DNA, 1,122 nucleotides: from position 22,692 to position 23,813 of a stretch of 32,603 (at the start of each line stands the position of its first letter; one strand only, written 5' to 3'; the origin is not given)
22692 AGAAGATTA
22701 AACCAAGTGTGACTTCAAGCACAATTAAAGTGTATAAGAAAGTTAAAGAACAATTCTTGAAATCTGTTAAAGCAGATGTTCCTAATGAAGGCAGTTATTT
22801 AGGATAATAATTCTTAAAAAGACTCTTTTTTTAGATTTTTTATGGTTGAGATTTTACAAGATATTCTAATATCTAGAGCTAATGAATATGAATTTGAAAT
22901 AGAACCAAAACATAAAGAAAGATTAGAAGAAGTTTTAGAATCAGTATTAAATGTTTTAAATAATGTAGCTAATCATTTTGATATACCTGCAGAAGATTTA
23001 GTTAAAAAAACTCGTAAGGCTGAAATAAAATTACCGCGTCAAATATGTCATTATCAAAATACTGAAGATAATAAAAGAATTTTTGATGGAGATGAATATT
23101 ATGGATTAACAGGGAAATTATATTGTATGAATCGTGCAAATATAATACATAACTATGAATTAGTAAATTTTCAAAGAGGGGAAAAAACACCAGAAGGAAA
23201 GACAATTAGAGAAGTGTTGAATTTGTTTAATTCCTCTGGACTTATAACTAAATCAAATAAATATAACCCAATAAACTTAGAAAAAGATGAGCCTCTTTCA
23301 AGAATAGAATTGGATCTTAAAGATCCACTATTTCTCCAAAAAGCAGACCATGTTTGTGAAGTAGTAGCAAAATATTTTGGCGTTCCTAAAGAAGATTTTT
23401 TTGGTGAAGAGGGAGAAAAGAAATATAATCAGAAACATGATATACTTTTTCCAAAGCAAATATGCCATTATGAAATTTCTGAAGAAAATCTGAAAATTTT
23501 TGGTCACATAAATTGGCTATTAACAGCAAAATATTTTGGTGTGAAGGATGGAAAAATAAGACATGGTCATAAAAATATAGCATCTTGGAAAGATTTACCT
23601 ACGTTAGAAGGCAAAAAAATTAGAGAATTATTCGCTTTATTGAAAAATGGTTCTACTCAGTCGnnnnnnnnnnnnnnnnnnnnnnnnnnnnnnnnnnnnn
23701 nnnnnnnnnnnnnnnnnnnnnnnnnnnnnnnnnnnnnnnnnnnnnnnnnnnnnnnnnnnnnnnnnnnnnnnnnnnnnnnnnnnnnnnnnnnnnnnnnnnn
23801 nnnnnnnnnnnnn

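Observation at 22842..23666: Archaeal protein made of two tandem bacterial DnaA domain-IV-like DNA-binding modules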

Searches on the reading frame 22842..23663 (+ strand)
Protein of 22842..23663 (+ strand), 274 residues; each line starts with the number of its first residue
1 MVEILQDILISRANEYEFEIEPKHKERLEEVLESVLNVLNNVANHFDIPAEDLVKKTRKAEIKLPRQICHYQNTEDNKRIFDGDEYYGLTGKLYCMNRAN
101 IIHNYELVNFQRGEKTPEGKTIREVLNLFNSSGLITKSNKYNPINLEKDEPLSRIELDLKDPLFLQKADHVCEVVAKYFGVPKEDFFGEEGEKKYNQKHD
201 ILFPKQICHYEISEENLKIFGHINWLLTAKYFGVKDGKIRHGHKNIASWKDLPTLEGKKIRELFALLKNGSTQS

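Call 3: search_protein_families(library=pfam, proteins=[window:22842-23663:+], max_evalue=10)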
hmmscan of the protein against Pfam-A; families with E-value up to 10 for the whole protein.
window:22842-23663:+ (274 aa): 3 families
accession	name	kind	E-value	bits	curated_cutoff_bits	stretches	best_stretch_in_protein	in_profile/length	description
PF08299.17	Bac_DnaA_C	-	6.3e-13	49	31.5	2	37-71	3-37/69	Bacterial dnaA protein helix-turn-helix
PF00668.25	Condensation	-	0.1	11.7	30.6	1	15-79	296-364/456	Condensation domain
PF12441.14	CopG_antitoxin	-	0.18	13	28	1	10-56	27-74/79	CopG antitoxin of type II toxin-antitoxin system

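Call 4: search_protein_families(library=ncbifam, proteins=[window:22842-23663:+], max_evalue=10)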
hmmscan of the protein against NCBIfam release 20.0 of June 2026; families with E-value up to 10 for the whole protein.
window:22842-23663:+ (274 aa): 3 families
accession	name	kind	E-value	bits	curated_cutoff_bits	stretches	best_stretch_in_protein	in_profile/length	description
TIGR00362.1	DnaA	equivalog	1.2e-07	31.2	343.9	2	33-71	346-384/437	chromosomal replication initiator protein DnaA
NF001154.0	PRK00149.3-3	equivalog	9.7e-06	24.8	410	2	37-71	370-404/462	chromosomal replication initiator protein DnaA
NF009087.0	PRK12422.1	equivalog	0.00017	20.9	657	2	37-71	356-390/455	chromosomal replication initiator protein DnaA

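Call 6: find_homologous_proteins(query=window:22842-23663:+, max_evalue=0.001)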
Query window:22842-23663:+ (274 aa): 1 proteins with E <= 0.001 among 701 candidates.
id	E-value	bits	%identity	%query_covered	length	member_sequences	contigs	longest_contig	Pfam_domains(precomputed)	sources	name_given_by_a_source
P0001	7.4e-182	621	100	100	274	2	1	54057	PF08299.18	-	-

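Call 9: search_solved_structures(query=window:22842-23663:+, max_evalue=10, show_alignments=3)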
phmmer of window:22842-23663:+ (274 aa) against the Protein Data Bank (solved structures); distinct sequences matched with E-value up to 10: 0.

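Call 11: find_encoding_contigs(protein=P0001, flank=10000)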
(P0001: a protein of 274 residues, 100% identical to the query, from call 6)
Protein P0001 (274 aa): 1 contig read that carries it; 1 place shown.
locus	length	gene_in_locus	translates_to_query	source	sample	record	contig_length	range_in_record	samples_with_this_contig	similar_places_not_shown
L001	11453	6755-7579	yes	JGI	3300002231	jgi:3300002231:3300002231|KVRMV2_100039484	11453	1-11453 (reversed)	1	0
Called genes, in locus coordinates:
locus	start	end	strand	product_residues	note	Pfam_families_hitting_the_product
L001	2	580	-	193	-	?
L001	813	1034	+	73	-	-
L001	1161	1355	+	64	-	-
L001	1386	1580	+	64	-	-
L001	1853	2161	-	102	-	PF01096:Zn_ribbon_TFIIS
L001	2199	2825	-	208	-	-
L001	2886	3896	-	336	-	PF03706:LPG_synthase_TM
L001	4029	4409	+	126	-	-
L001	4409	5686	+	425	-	-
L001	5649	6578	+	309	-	-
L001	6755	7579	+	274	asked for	PF08299:Bac_DnaA_C (weak)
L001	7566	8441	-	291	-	PF00557:Peptidase_M24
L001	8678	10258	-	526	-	PF00136:DNA_pol_B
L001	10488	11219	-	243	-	PF03104:DNA_pol_B_exo1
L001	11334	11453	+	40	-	?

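Call 16: predict_structure(protein=window:22842-23663:+)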
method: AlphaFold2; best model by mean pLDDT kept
length: 274 residues; sequences in the alignment: 1
mean_pLDDT: 37.8   pTM: 0.21
mean pLDDT of the five models: 37.8, 35.5, 35.0, 34.6, 33.4
residues with pLDDT >= 90: 0; 70-90: 0; 50-70: 17; < 50: 257
segments of 3 or more residues with pLDDT < 50: 1-19, 31-35, 37-43, 48-181, 185-188, 194-274
pLDDT, mean of each block of 10 residues (from residue 1): 44 43 50 49 50 36 32 36 33 35 35 39 42 29 31 28 36 43 50 44 35 33 35 31 31 36 37 31
secondary structure, 60 per line:
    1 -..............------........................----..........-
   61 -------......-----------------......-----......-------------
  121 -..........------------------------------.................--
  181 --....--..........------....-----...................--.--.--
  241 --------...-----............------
elements in order: H2-15 H22-45 H50-59 E68-73 E91-96 E102-107 H122-131 H162-178 H183-186 H189-198 H205-208 H214-232 H257-268

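Call 17: search_protein_representatives(protein=window:22842-23663:+)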
Query: 274 residues. Proteins with E-value up to 0.001 (for the whole library): 16; up to 1e-10: 8; up to 1e-30: 2. The best 16 are listed.
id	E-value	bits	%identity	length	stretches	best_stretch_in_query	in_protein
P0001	2.3e-182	620.7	100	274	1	1-274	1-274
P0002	9.4e-32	126.8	38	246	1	2-267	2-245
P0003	1.0e-27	113.5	43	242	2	165-271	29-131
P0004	4.6e-26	108.1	33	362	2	22-190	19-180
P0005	1.2e-20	90.4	47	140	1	153-269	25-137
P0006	4.2e-20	88.6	33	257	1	25-267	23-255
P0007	6.3e-17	78.1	34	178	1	26-181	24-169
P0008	1.2e-14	70.6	49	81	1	197-269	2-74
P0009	1.3e-10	57.4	39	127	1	24-129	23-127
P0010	3.7e-07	46.1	44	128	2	174-249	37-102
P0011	4.5e-06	42.5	31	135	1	14-132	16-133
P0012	3.8e-05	39.5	29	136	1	145-267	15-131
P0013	4.1e-05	39.4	38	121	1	145-266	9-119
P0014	2.0e-04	37.2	31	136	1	30-126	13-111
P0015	6.2e-04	35.5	37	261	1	104-263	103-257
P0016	6.9e-04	35.4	36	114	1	37-116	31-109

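Call 21: find_homologous_proteins(query=A2, max_evalue=0.001)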
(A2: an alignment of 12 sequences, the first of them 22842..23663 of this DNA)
Query A2 (12 sequences) (274 aa, profile of the alignment): 6 proteins with E <= 0.001 among 8000 candidates.
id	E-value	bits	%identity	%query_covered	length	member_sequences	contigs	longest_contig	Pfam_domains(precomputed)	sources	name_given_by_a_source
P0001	5.7e-98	346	100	100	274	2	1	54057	PF08299.18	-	-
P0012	5.3e-36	143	28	46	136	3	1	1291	PF08299.18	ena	-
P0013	3.2e-33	133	35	36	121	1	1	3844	-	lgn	-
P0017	2.1e-7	49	31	34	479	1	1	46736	PF13173.13,PF11638.14,PF01695.24,PF00308.25,PF08299.18,PF00910.29,PF00004.36,PF13401.13,PF01637.25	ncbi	-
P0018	2.6e-4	39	33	24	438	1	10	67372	PF11638.14,PF01695.24,PF00308.25,PF08299.18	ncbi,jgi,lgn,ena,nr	ncbi:MAG: chromosomal replication initiator protein DnaA [Firmicutes bacterium]|nr:chromosomal repli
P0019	7.1e-4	37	43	11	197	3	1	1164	PF08299.18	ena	-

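Call 22: list_cluster_members(proteins=[P0002, P0003, P0004, P0005, P0006, P0007, P0008, P0009, P0011, P0015])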
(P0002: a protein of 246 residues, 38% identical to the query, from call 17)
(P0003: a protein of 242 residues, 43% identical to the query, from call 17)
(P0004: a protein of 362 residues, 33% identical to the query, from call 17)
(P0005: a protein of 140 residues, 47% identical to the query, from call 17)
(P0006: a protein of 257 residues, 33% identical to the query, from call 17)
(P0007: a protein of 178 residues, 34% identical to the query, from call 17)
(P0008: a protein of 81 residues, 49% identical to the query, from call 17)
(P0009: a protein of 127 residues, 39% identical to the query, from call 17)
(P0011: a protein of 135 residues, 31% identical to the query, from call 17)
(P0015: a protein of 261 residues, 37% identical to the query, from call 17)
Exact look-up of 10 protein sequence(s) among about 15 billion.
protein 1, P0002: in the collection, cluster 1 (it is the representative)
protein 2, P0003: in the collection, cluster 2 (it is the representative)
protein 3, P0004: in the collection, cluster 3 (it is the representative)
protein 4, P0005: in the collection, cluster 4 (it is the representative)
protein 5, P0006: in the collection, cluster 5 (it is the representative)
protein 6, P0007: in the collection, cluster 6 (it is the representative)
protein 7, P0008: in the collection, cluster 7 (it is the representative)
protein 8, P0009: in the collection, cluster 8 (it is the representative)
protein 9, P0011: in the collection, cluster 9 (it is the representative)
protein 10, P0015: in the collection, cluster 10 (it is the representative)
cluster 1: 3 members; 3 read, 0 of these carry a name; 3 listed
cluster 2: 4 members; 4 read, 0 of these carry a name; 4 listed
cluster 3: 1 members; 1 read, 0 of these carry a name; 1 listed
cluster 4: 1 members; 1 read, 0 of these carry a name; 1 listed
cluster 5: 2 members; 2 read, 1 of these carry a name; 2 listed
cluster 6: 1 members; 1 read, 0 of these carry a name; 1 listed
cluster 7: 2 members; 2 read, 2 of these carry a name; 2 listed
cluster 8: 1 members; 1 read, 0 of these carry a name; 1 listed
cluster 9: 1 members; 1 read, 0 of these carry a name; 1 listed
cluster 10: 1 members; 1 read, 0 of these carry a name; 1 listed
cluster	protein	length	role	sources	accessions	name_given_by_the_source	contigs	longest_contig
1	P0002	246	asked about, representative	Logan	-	-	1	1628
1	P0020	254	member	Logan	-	-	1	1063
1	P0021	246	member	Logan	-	-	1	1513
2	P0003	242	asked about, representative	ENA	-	-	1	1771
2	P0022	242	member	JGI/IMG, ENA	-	-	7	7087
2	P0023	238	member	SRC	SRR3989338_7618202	-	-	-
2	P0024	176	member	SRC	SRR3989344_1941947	-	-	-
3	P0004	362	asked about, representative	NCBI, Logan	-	-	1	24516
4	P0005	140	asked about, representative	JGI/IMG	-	-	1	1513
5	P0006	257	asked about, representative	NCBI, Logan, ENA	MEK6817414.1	MAG: hypothetical protein AABX80_01305 [Nanoarchaeota archaeon]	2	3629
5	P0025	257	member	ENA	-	-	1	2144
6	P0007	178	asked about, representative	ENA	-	-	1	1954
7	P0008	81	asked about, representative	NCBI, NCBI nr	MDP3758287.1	MAG: hypothetical protein Q8Q86_01080, partial [Candidatus Daviesbacteria bacterium] | hypothetical protein [Candidatus Daviesbacteria bacterium]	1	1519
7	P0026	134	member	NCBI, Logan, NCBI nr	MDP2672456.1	MAG: helix-turn-helix domain-containing protein [Nanoarchaeota archaeon] | helix-turn-helix domain-containing protein [Nanoarchaeota archaeon]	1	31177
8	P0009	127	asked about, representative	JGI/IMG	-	-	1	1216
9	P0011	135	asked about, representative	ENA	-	-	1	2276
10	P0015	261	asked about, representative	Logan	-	-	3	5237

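Call 23: find_encoding_contigs(protein=P0004, flank=10000, max_places=3)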
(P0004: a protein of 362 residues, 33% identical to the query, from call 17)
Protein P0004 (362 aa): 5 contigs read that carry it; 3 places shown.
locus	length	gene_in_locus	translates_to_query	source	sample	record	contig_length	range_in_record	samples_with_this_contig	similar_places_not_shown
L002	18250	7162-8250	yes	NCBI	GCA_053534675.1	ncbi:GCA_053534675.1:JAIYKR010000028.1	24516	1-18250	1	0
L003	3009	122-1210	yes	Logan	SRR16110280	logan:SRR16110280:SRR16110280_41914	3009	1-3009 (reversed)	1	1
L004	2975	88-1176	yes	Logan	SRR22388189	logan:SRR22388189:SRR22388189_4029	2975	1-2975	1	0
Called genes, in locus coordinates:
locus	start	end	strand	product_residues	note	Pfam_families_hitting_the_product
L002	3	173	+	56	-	?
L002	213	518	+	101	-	PF02229:PC4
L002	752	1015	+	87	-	-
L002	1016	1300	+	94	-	-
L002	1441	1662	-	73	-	-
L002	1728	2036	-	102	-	PF01096:Zn_ribbon_TFIIS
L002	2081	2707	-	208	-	-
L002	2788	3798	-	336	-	PF03706:LPG_synthase_TM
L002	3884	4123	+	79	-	-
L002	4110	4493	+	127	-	-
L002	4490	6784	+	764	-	PF02359:CDC48_N, PF02933:CDC48_2, PF05496:RuvB_N (weak), PF00004:AAA, PF07724:AAA_2 (weak), PF17862:AAA_lid_3, PF00004:AAA, PF17862:AAA_lid_3, +21 more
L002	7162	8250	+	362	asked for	PF08299:Bac_DnaA_C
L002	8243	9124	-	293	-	PF00557:Peptidase_M24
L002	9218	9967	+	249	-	PF02535:Zip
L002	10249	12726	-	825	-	PF03104:DNA_pol_B_exo1, PF10108:DNA_pol_B_exo2 (weak), PF00136:DNA_pol_B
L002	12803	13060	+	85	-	-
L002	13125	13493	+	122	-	-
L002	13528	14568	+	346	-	PF00752:XPG_N, PF00867:XPG_I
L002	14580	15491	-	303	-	-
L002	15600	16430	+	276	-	-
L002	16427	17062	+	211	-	PF01464:SLT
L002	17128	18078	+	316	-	-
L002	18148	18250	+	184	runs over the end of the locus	PF01909:NTP_transf_2 (weak), PF18765:Polbeta (weak)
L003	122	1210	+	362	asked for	PF08299:Bac_DnaA_C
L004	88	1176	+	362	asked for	PF08299:Bac_DnaA_C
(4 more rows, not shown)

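Call 24: find_encoding_contigs(protein=P0026, flank=10000, max_places=3)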
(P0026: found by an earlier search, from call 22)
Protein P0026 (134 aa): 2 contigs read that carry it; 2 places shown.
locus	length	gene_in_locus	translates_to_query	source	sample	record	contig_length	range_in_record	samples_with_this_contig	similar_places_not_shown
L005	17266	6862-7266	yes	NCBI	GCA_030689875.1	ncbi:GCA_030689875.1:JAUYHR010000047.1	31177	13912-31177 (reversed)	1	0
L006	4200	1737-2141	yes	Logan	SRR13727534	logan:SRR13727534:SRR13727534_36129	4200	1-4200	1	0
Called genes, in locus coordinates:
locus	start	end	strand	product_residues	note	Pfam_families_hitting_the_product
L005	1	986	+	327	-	PF01261:AP_endonuc_2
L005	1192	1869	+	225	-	-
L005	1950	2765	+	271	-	PF01909:NTP_transf_2, PF18765:Polbeta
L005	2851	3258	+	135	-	-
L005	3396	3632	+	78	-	PF24434:DUF7557 (weak)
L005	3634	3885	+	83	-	PF05016:ParE_toxin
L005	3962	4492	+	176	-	-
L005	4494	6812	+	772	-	PF02359:CDC48_N, PF02933:CDC48_2 (weak), PF05496:RuvB_N (weak), PF00004:AAA, PF07724:AAA_2 (weak), PF17862:AAA_lid_3, PF00004:AAA, PF17862:AAA_lid_3, +26 more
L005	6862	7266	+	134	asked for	PF08299:Bac_DnaA_C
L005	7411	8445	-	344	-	PF00557:Peptidase_M24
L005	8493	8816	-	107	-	-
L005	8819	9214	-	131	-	-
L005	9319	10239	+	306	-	PF00149:Metallophos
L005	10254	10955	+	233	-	-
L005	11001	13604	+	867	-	PF03104:DNA_pol_B_exo1, PF10108:DNA_pol_B_exo2, PF00136:DNA_pol_B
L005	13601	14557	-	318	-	-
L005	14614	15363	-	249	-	PF02535:Zip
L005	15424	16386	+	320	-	PF17125:Methyltr_RsmF_N, PF01728:FtsJ (weak), PF01189:Methyltr_RsmB-F, PF13847:Methyltransf_31 (weak)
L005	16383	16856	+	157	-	PF13636:Methyltranf_PUA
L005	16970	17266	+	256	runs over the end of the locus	PF01925:TauE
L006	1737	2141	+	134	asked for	PF08299:Bac_DnaA_C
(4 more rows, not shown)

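Call 52: search_protein_families(library=pfam, proteins=[L005:3962-4489:+], max_evalue=0.01)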
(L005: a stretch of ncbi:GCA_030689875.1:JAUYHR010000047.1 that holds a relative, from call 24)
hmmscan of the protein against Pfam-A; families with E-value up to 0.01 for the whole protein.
L005:3962-4489:+ (176 aa): 1 family
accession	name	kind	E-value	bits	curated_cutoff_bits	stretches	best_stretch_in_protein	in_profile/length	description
PF04014.23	MazE_antitoxin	-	0.0063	16.9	24.7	0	70-86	2-18/48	Antidote-toxin recognition MazE, bacterial antitoxin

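Call 65: search_protein_families(library=phrogs, proteins=[window:22842-23663:+, P0026, P0010, P0014, P0016], max_evalue=0.01)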
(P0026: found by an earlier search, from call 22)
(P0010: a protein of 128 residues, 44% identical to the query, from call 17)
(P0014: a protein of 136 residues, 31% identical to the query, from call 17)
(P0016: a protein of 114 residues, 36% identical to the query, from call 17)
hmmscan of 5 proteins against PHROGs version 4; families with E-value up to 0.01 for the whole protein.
window:22842-23663:+ (274 aa): 1 family
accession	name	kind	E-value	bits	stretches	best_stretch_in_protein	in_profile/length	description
phrog_16091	-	unknown function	0.00077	20.7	0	34-108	11-86/131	-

P0026 (134 aa): 1 family
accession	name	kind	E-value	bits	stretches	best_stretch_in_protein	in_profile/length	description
phrog_16091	-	unknown function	1.8e-05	26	1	31-106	11-88/131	-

P0010 (128 aa): 2 families
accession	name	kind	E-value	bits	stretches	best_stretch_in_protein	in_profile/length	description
phrog_16091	-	unknown function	8.6e-08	33.4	1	31-104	12-91/131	-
phrog_30669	-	DNA, RNA and nucleotide metabolism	5.3e-05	24.3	1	52-119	36-108/159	replication initiation protein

P0014 (136 aa): 2 families
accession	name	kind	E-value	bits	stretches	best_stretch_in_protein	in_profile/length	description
phrog_16091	-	unknown function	2e-06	29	1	21-113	15-106/131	-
phrog_30669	-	DNA, RNA and nucleotide metabolism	0.0062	17.5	1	40-98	37-93/159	replication initiation protein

P0016 (114 aa): 1 family
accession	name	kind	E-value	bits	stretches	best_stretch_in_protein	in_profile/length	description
phrog_16091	-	unknown function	0.00011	23.4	1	30-105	13-90/131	-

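Call 66: list_cluster_members(proteins=[P0010, P0014, P0016, P0019, P0012, P0013, P0017])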
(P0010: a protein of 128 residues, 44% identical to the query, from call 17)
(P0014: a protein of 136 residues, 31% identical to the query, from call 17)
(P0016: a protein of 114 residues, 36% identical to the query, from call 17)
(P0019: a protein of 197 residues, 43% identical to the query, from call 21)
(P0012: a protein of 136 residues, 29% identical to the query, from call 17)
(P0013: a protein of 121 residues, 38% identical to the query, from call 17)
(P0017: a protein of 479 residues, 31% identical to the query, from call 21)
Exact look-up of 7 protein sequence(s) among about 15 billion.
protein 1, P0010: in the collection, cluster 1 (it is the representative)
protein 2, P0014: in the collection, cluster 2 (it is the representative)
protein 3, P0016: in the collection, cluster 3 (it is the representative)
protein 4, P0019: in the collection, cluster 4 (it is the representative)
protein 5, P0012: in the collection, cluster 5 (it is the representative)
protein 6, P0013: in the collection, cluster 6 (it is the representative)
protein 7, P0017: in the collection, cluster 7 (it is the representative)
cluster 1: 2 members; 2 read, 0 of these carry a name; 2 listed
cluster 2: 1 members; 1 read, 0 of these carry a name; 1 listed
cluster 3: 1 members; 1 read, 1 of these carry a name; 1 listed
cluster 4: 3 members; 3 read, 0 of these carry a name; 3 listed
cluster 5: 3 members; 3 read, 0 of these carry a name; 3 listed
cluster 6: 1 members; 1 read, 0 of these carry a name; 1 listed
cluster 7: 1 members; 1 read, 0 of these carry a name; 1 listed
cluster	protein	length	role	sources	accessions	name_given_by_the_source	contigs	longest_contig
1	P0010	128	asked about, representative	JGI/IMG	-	-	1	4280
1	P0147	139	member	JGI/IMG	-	-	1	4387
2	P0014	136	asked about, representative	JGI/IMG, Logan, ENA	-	-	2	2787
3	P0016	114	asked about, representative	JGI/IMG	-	chromosomal replication initiation ATPase DnaA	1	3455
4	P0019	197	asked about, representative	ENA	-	-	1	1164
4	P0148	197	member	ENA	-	-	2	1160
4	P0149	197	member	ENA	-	-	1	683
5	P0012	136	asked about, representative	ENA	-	-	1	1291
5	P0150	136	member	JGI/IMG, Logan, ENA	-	-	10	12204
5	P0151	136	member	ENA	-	-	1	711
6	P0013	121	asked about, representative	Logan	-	-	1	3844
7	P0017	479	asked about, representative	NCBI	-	-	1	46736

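Call 68: find_encoding_contigs(protein=P0150, flank=8000, max_places=1)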
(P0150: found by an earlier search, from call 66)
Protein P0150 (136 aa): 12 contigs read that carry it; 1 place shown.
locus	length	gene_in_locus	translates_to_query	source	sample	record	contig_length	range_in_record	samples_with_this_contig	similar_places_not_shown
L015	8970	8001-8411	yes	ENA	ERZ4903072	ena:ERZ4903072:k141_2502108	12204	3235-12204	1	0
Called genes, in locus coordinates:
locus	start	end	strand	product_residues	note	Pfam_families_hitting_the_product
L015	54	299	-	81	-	-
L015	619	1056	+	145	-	-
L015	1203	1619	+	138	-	-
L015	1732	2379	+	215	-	PF12705:PDDEXK_1 (faint)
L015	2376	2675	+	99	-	-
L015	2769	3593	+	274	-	PF01909:NTP_transf_2, PF18765:Polbeta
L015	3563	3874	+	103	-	-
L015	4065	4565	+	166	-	-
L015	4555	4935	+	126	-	-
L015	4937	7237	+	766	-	PF02359:CDC48_N, PF02933:CDC48_2, PF05496:RuvB_N (weak), PF00004:AAA, PF07724:AAA_2 (weak), PF17862:AAA_lid_3, PF00004:AAA, PF17862:AAA_lid_3, +24 more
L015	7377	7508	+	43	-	-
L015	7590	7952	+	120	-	-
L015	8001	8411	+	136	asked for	PF08299:Bac_DnaA_C (weak)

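Call 69: find_encoding_contigs(protein=P0022, flank=8000, max_places=1)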
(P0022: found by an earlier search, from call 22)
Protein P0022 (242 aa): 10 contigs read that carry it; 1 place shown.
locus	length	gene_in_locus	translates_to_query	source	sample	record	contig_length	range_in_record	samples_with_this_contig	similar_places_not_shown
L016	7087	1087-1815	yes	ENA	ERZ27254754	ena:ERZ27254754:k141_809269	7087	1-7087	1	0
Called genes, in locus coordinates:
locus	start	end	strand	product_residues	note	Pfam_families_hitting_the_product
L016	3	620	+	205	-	?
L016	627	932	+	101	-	-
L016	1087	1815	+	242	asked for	PF08299:Bac_DnaA_C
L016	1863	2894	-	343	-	PF00557:Peptidase_M24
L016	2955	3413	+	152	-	-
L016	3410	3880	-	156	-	PF13636:Methyltranf_PUA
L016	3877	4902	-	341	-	PF17125:Methyltr_RsmF_N, PF01728:FtsJ, PF01189:Methyltr_RsmB-F, PF10354:BMT5-like (weak), PF13847:Methyltransf_31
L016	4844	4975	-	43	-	-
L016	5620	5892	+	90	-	-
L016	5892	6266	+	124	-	-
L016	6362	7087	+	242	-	?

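Call 79: find_encoding_contigs(protein=P0016, flank=4000, max_places=1)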
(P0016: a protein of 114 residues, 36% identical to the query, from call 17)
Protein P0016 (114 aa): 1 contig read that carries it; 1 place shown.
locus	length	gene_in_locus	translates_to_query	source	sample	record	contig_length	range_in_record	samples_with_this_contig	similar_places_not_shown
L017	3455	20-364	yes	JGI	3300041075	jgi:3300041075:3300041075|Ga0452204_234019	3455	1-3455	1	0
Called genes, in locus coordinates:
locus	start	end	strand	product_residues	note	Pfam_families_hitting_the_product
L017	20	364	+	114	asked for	PF08299:Bac_DnaA_C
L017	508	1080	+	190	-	PF19808:DUF6291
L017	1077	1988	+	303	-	-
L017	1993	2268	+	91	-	-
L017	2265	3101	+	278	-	-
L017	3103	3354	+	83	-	-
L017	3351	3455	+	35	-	?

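Call 80: find_encoding_contigs(protein=P0014, flank=4000, max_places=1)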
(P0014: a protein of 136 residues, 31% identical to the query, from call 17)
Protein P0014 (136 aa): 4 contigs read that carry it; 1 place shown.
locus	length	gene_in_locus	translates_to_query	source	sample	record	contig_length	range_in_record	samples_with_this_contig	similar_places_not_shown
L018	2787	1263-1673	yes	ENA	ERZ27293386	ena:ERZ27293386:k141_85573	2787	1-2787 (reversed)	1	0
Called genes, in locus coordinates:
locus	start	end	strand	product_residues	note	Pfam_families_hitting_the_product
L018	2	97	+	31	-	?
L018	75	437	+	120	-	-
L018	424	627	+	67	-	PF14053:DUF4248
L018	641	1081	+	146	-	PF00226:DnaJ (faint)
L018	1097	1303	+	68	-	-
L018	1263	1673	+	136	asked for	PF08299:Bac_DnaA_C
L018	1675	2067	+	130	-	-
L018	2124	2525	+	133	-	-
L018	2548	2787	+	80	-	?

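Call 93: search_protein_families(library=padloc, proteins=[window:22842-23663:+, P0026, P0004, L015:7590-7949:+], max_evalue=0.01)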
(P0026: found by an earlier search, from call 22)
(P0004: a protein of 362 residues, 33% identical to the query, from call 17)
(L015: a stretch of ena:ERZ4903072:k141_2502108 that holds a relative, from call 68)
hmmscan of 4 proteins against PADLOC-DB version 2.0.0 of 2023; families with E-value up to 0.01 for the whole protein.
window:22842-23663:+ (274 aa): 0 families

P0026 (134 aa): 0 families

P0004 (362 aa): 1 family
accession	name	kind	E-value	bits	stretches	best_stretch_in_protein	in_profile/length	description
PDLC04919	PDC-S13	-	0.0043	14.3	1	194-277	187-274/281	-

L015:7590-7949:+ (120 aa): 0 families
